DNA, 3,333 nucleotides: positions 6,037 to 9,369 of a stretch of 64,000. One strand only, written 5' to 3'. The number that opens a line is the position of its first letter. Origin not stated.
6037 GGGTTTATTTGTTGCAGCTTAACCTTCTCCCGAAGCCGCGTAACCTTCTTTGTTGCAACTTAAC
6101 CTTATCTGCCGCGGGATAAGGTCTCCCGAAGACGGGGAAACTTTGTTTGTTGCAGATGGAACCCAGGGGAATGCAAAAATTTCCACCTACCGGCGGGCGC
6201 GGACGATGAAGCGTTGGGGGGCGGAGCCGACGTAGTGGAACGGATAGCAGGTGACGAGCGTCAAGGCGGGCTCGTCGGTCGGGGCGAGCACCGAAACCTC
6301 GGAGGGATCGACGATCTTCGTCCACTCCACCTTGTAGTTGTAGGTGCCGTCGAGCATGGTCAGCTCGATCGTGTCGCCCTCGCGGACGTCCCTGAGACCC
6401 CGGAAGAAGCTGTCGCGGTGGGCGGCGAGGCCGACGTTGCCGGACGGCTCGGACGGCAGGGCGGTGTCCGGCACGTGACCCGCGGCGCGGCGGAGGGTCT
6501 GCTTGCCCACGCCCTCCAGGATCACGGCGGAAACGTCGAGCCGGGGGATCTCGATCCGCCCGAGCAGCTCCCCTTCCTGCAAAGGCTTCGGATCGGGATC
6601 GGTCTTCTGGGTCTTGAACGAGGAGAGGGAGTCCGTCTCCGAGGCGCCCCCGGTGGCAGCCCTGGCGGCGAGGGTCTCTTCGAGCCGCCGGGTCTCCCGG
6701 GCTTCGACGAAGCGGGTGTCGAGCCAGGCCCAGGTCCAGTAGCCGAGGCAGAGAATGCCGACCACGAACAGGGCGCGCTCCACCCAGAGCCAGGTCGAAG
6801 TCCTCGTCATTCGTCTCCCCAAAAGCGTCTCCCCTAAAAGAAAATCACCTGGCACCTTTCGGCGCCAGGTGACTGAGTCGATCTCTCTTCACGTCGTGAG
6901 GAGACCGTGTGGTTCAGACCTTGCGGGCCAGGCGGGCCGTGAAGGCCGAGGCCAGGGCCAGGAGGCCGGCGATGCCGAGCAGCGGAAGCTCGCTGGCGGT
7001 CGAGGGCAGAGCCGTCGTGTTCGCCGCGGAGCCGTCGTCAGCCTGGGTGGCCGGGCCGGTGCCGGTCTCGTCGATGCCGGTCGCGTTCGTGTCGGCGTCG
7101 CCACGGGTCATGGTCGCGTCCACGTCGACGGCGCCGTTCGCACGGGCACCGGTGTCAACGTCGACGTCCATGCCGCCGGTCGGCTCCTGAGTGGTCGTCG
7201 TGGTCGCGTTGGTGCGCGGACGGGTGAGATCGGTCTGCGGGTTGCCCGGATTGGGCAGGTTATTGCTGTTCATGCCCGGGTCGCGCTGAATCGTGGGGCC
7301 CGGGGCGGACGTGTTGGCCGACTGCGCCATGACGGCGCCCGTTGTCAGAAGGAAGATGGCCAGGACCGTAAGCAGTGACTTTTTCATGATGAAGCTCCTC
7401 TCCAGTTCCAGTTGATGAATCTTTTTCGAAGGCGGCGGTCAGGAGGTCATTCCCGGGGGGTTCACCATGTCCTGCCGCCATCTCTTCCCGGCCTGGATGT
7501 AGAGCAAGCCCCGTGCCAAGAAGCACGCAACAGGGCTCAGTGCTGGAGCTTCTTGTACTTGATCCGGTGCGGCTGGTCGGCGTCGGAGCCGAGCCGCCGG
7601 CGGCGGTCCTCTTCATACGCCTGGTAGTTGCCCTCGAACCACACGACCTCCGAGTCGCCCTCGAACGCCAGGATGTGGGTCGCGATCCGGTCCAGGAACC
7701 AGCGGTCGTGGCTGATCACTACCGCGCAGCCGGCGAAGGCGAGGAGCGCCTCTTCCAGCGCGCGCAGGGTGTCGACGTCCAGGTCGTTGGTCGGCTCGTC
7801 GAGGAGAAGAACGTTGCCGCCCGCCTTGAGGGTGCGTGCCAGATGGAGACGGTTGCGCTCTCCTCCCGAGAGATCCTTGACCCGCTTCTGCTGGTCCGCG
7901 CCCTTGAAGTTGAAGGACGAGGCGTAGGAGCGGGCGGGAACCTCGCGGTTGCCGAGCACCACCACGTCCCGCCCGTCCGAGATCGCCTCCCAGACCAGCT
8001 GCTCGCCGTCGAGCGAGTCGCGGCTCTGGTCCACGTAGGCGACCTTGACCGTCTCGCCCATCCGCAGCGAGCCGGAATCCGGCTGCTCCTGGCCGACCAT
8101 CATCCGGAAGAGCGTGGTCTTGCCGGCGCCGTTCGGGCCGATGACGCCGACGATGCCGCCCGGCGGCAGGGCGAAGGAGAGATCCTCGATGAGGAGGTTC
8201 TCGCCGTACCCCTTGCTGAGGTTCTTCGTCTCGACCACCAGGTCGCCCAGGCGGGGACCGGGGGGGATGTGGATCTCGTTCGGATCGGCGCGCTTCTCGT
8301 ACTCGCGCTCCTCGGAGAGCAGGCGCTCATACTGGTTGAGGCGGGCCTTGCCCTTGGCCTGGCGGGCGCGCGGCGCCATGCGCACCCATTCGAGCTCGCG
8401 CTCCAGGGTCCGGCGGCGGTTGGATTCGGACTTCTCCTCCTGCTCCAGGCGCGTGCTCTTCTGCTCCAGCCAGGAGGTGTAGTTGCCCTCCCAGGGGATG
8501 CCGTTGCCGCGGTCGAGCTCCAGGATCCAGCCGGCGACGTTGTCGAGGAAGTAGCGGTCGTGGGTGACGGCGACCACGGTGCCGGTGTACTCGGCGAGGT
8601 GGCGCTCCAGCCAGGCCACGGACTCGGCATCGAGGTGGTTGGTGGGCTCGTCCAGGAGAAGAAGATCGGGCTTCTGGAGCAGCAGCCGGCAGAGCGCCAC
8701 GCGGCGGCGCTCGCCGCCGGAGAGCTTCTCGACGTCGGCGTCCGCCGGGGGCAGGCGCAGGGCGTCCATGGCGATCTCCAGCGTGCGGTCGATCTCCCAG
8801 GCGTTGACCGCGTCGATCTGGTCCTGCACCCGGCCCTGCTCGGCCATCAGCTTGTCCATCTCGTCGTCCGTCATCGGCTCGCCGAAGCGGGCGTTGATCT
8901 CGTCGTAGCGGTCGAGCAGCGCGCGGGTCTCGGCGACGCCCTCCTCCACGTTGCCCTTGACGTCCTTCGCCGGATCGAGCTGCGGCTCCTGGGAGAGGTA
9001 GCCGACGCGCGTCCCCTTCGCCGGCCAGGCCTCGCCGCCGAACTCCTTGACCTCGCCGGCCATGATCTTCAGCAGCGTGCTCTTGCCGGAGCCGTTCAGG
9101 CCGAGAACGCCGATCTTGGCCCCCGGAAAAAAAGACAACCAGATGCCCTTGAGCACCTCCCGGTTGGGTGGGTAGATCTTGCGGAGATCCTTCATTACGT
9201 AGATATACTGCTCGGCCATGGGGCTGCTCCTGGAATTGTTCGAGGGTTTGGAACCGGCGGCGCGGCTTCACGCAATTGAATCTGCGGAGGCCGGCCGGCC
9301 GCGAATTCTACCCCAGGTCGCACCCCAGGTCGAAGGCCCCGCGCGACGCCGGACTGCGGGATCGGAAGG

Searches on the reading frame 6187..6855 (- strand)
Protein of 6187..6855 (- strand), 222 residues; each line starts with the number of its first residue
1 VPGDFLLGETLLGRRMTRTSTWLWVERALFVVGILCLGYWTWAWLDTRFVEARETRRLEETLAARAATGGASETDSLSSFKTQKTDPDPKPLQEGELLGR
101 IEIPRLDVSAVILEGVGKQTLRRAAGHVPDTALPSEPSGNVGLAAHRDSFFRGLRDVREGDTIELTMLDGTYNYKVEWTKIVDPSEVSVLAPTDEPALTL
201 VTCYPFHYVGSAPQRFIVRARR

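Call 43: search_protein_families(library=pfam, proteins=[window:6187-6855:-], max_evalue=0.001)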
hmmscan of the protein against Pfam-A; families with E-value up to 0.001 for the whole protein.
window:6187-6855:- (222 aa): 1 family
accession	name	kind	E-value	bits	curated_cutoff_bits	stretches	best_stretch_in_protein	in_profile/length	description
PF04203.18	Sortase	-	4.4e-31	107.7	26.6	1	101-221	1-123/125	Sortase domain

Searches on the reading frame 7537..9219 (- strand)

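Call 43: search_protein_families(library=pfam, proteins=[window:7537-9219:-], max_evalue=0.001)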
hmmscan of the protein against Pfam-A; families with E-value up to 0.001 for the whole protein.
window:7537-9219:- (560 aa): 8 families
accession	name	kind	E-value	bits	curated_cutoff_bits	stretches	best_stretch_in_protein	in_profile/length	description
PF00005.33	ABC_tran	-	1.5e-52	178.3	25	2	23-194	1-137/137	ABC transporter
PF13304.12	AAA_21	-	1.5e-17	65.1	27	0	167-226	239-304/304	AAA domain, putative AbiEii toxin, Type IV TA system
PF12848.13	ABC_tran_Xtn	-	1e-11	45.2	25.9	1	233-307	1-77/85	ABC transporter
PF02463.25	SMC_N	-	2.2e-06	27.7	40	0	156-226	135-203/220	RecF/RecN/SMC N terminal domain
PF13401.12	AAA_22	-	4.8e-05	24.1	27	0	355-407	6-49/130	AAA domain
PF13555.12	AAA_29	-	6.2e-05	23.1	27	0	351-371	19-39/61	P-loop containing region of AAA domain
PF01926.29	MMR_HSR1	-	0.00025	21.5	21.9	0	357-393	2-36/113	50S ribosome-binding GTPase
PF13238.12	AAA_18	-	0.00035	21.5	29.4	0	36-103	1-53/128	AAA domain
